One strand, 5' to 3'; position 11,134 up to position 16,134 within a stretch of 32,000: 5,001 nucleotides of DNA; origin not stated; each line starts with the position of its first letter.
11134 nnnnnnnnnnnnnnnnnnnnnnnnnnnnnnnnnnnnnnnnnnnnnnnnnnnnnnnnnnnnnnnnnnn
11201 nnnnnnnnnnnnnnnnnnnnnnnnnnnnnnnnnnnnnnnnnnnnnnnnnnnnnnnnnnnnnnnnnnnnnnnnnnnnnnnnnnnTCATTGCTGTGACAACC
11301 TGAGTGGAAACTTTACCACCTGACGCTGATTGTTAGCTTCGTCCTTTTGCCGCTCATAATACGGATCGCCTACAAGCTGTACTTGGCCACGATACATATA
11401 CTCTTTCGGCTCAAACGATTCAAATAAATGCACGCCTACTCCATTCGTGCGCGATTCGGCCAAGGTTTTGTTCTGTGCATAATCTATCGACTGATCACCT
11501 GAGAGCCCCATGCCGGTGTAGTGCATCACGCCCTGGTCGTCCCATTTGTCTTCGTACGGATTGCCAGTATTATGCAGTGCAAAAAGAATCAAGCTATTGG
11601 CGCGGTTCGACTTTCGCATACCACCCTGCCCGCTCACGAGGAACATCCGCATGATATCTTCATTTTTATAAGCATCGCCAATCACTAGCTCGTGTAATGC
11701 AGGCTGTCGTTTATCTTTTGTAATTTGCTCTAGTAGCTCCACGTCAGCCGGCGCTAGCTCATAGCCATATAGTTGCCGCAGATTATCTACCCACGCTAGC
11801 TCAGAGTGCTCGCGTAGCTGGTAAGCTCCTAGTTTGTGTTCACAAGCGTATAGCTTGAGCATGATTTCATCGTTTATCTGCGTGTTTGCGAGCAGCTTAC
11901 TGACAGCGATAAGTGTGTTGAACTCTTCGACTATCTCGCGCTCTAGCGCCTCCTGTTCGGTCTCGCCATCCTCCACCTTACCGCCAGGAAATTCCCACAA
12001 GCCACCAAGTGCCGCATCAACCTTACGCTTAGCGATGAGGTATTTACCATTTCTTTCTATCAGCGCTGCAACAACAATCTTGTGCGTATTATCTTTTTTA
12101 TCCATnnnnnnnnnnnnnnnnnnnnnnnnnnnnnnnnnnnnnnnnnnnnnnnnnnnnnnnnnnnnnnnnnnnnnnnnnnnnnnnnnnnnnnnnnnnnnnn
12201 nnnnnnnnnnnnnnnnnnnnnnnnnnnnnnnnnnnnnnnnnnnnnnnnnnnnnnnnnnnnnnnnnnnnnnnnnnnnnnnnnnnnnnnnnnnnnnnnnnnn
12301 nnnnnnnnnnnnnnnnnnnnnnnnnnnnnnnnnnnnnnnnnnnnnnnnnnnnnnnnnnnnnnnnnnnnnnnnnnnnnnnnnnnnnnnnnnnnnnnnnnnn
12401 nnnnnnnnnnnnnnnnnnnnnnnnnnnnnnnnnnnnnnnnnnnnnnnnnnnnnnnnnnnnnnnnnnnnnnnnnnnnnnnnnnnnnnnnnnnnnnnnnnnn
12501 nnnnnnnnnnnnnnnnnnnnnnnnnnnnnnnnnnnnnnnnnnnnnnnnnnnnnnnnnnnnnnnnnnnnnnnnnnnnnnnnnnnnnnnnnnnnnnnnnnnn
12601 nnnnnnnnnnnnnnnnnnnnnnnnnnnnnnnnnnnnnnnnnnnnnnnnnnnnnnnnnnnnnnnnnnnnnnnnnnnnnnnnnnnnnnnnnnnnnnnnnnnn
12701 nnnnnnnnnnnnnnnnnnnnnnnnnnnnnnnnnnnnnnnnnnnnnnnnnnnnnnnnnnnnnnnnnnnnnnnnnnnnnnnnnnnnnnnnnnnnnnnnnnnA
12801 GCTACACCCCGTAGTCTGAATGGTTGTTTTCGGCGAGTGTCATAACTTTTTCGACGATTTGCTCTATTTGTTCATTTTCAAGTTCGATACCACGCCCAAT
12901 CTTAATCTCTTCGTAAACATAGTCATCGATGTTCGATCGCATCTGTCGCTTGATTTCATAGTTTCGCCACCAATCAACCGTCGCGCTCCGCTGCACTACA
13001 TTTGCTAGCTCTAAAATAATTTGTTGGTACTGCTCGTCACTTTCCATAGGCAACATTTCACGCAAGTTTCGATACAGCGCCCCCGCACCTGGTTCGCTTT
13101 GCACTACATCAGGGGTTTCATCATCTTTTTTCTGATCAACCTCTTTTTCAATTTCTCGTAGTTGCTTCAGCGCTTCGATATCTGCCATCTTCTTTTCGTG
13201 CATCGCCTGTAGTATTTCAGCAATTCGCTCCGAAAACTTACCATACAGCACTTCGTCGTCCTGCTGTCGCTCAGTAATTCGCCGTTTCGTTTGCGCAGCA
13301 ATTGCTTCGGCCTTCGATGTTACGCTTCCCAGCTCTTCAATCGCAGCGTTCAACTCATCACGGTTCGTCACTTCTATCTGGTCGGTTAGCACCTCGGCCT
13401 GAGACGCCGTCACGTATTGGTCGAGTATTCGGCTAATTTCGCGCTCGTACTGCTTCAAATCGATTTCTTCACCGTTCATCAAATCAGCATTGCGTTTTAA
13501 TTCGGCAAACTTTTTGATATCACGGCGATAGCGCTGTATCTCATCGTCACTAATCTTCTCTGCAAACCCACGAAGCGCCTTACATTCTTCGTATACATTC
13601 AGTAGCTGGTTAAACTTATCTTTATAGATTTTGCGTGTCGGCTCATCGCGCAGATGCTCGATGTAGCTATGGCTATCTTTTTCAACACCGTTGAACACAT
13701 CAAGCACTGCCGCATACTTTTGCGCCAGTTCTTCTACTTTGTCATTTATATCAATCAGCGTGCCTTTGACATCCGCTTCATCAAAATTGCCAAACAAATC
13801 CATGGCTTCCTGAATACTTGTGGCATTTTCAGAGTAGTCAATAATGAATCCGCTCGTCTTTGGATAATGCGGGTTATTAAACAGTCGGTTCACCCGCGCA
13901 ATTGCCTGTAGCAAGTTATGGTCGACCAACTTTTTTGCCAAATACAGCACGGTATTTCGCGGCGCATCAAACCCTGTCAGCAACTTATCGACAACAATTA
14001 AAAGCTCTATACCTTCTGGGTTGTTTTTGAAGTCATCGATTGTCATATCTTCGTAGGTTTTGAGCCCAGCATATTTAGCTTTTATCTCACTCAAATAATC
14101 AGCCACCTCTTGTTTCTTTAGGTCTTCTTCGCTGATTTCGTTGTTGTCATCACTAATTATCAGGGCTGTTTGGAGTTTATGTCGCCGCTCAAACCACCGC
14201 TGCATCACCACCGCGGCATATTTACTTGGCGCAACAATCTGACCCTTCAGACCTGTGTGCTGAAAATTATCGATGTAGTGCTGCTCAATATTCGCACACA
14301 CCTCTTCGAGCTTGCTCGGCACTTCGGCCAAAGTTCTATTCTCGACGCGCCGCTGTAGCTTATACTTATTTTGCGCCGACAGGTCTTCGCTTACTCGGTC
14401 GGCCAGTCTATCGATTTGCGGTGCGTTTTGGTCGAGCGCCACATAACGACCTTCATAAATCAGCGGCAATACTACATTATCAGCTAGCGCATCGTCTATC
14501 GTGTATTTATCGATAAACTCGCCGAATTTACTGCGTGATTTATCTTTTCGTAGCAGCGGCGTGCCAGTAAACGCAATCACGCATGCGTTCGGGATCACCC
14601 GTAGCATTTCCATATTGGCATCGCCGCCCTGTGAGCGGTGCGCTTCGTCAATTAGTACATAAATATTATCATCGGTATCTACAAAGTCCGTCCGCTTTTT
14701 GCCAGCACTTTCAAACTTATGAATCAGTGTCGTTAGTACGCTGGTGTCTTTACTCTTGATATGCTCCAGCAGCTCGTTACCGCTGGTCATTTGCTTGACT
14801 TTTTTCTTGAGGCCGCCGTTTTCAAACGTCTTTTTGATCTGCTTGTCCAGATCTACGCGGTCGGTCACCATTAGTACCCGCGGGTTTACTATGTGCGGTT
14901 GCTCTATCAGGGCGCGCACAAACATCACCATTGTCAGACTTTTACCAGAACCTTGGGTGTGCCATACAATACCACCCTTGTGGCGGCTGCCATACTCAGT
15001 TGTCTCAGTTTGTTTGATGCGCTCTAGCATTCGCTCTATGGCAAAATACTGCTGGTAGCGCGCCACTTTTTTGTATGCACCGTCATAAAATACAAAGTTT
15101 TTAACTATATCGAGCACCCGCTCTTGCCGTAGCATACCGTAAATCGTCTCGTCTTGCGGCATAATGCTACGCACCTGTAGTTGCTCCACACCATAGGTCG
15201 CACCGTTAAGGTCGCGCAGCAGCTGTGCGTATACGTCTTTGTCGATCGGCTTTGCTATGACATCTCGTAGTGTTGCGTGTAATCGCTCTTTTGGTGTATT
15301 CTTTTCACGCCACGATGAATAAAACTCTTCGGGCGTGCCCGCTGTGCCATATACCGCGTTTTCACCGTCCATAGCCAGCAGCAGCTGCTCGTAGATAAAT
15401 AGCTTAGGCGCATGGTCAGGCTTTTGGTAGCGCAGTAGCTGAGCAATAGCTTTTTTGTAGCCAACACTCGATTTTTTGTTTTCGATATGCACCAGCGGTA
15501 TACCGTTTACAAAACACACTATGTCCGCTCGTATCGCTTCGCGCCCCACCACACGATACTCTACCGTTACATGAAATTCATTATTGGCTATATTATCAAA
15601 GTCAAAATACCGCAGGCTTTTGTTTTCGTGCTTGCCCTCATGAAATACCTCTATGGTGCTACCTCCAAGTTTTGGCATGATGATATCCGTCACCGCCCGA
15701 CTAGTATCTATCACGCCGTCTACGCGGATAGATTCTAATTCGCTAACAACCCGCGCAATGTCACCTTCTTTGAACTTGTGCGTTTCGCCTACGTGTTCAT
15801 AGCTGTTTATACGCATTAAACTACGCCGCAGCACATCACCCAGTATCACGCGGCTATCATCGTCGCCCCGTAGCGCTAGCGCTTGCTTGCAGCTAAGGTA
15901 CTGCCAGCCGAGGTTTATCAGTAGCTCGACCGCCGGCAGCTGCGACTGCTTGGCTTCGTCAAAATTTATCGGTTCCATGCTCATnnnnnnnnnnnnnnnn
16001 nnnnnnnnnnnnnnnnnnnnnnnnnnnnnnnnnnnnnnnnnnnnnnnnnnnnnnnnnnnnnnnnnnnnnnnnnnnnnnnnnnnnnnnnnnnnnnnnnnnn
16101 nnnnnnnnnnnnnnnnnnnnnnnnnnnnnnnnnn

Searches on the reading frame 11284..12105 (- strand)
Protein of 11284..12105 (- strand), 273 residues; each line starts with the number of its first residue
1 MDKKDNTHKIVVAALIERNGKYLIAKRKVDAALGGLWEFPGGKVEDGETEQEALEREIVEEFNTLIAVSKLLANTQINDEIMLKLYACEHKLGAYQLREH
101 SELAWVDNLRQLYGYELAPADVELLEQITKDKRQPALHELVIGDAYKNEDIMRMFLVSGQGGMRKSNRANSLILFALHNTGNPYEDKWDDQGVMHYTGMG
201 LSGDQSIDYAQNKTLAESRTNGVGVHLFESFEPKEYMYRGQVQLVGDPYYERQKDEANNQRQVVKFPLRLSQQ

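Call 3: search_protein_families(library=pfam, proteins=[window:11284-12105:-], max_evalue=1)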
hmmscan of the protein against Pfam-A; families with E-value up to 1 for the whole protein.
window:11284-12105:- (273 aa): 5 families
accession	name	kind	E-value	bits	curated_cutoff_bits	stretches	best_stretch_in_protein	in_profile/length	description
PF14815.12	NUDIX_4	-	1.5e-14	54.2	35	1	12-127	2-113/113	NUDIX domain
PF00293.34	NUDIX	-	2.2e-12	47.6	21.1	1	9-106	4-113/134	NUDIX domain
PF11907.13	DUF3427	-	0.00011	22.1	27.7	1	132-272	119-269/280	Domain of unknown function (DUF3427)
PF02182.23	SAD_SRA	-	0.0004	20.6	30.7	1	164-269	36-143/148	SAD/SRA domain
PF22327.2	Nudt16-like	-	0.014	15.8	27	1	35-69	33-68/161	U8 snoRNA-decapping enzyme-like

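Call 4: search_protein_families(library=padloc, proteins=[window:11284-12105:-], max_evalue=1)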
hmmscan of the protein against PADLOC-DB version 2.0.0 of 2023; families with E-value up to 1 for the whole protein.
window:11284-12105:- (273 aa): 2 families
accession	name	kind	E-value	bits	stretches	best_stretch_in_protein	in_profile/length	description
PDLC04899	PDC-S07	-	2.9e-36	122.1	1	9-131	7-131/135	-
PDLC03662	mREase_IV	-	0.005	13.4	1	133-225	253-343/560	Type IV methyl-directed restriction enzyme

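Call 5: search_protein_families(library=ncbifam, proteins=[window:11284-12105:-], max_evalue=1)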
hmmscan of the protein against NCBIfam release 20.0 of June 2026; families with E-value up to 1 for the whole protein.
window:11284-12105:- (273 aa): 22 families
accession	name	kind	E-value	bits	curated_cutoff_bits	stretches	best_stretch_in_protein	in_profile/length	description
NF007834.0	PRK10546.1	equivalog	1.4e-28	99.4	156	1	11-130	6-127/135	pyrimidine (deoxy)nucleoside triphosphate diphosphatase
NF006530.0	PRK08999.1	equivalog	8.8e-23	80.8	245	1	9-129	7-129/315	Nudix family hydrolase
TIGR00586.1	mutt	equivalog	8.6e-19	67.8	97.9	1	8-128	5-127/129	8-oxo-dGTP diphosphatase MutT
NF008044.0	PRK10776.1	equivalog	2.9e-16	59.5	148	1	9-130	5-128/130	8-oxo-dGTP diphosphatase MutT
NF012016.0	PRK15472.1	equivalog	7.4e-11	41.9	95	1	9-91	4-86/141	nucleoside triphosphatase NudI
TIGR02705.1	nudix_YtkD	equivalog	2e-08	33.9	154.4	1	35-80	46-93/156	RNA deprotection pyrophosphohydrolase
NF001936.0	PRK00714.1-3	equivalog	3.2e-07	30.3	118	1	5-64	8-64/155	RNA pyrophosphohydrolase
NF001938.0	PRK00714.1-5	equivalog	4.6e-06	26.1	116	1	9-65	14-75/172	RNA pyrophosphohydrolase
NF001937.0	PRK00714.1-4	equivalog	1.6e-05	24.6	139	1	11-76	11-72/161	RNA pyrophosphohydrolase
NF041652.1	Nud_hyd_Dein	equivalog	6.6e-05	23.2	200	1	32-73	40-81/152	Nudix hydrolase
NF001934.0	PRK00714.1-1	equivalog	0.00031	20.2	241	1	11-75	11-71/176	RNA pyrophosphohydrolase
NF003785.0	PRK05379.1-1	equivalog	0.00087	18.6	418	1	10-71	204-264/347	bifunctional nicotinamide-nucleotide adenylyltransferase/Nudix hydroxylase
NF001935.0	PRK00714.1-2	equivalog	0.0031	17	259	1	36-75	32-71/183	RNA pyrophosphohydrolase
NF003788.0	PRK05379.1-5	equivalog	0.0043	16.4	354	1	12-69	216-272/351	bifunctional nicotinamide-nucleotide adenylyltransferase/Nudix hydroxylase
NF011963.0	PRK15434.1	subfamily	0.0053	16.5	146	1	15-65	23-73/159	GDP-mannose mannosyl hydrolase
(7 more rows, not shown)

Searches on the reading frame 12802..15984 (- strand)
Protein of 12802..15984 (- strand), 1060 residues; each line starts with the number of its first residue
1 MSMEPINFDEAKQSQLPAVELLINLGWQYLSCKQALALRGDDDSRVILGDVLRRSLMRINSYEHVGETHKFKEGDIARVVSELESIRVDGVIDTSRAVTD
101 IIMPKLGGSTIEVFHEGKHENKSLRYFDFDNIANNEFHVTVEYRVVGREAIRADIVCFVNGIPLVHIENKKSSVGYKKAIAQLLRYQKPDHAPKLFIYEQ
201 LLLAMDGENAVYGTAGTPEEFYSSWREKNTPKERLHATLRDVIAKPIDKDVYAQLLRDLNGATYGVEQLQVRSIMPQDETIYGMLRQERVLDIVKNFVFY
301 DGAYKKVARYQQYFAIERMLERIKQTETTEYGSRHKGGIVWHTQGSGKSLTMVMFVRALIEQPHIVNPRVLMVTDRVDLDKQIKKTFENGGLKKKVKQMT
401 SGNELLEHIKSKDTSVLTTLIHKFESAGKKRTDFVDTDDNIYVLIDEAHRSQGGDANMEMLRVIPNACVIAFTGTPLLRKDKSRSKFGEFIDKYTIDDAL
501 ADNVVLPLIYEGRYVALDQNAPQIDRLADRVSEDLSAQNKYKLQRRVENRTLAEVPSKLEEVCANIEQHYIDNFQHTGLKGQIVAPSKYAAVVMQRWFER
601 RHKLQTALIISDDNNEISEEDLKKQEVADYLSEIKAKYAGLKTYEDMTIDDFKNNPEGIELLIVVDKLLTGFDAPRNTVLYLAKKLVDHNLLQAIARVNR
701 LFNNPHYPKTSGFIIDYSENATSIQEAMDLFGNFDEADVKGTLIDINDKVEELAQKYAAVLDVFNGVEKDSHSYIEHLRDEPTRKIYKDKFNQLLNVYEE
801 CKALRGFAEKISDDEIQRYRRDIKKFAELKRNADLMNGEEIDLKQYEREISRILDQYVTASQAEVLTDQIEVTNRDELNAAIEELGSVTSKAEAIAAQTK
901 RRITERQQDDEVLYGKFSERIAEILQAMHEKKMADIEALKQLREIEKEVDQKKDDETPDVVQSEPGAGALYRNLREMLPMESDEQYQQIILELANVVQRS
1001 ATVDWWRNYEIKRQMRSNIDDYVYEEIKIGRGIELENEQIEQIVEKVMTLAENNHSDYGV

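Call 8: search_protein_families(library=pfam, proteins=[window:12802-15984:-], max_evalue=0.001)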
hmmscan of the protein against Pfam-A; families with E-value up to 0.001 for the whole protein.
window:12802-15984:- (1060 aa): 6 families
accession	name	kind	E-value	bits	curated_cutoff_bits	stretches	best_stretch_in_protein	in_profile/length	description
PF18766.7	SWI2_SNF2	-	3.6e-73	246.3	26.7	1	311-540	1-220/221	SWI2/SNF2 ATPase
PF04313.20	HSDR_N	-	2.1e-33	116.3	25.1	1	8-220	2-197/198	Type I restriction enzyme R protein N terminus (HSDR_N)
PF04851.21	ResIII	-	1e-24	87.8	22.5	1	307-476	3-162/164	Type III restriction enzyme, res subunit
PF22679.2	T1R_D3-like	-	1.1e-21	78.4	27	1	601-718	30-157/158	Type I restriction enzyme subunit R domain 3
PF11867.13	T1RH-like_C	-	1e-07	32.1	26.8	1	783-1053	62-325/329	Type I restriction enzyme HindI endonuclease subunit-like, C-terminal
PF00176.29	SNF2-rel_dom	-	7.2e-06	25.7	24.9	1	325-480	15-167/290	SNF2-related domain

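Call 76: search_protein_families(library=padloc, proteins=[window:12802-15984:-], max_evalue=0.001)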
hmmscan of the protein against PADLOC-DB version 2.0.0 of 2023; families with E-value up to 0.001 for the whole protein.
window:12802-15984:- (1060 aa): 8 families
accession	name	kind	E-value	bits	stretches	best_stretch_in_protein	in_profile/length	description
PDLC03041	REase_I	-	5e-139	463.2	1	10-978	9-1017/1099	Type I restriction enzyme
PDLC03040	REase_I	-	3.4e-104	347.6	2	277-1022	226-996/1029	Type I restriction enzyme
PDLC03044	REase_I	-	1.4e-103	345.7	2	284-1028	227-1019/1034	Type I restriction enzyme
PDLC03048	REase_I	-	5.7e-65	218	1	69-930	48-858/976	Type I restriction enzyme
PDLC03045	REase_I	-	2.6e-26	89.9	2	307-507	257-465/995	Type I restriction enzyme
PDLC03046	REase_I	-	2.1e-25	86.9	2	332-506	279-487/1025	Type I restriction enzyme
PDLC03043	REase_I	-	2.9e-14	50.9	1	70-217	76-217/313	Type I restriction enzyme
PDLC03659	mREase_IV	-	0.00052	16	1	318-476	225-371/945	Type IV methyl-directed restriction enzyme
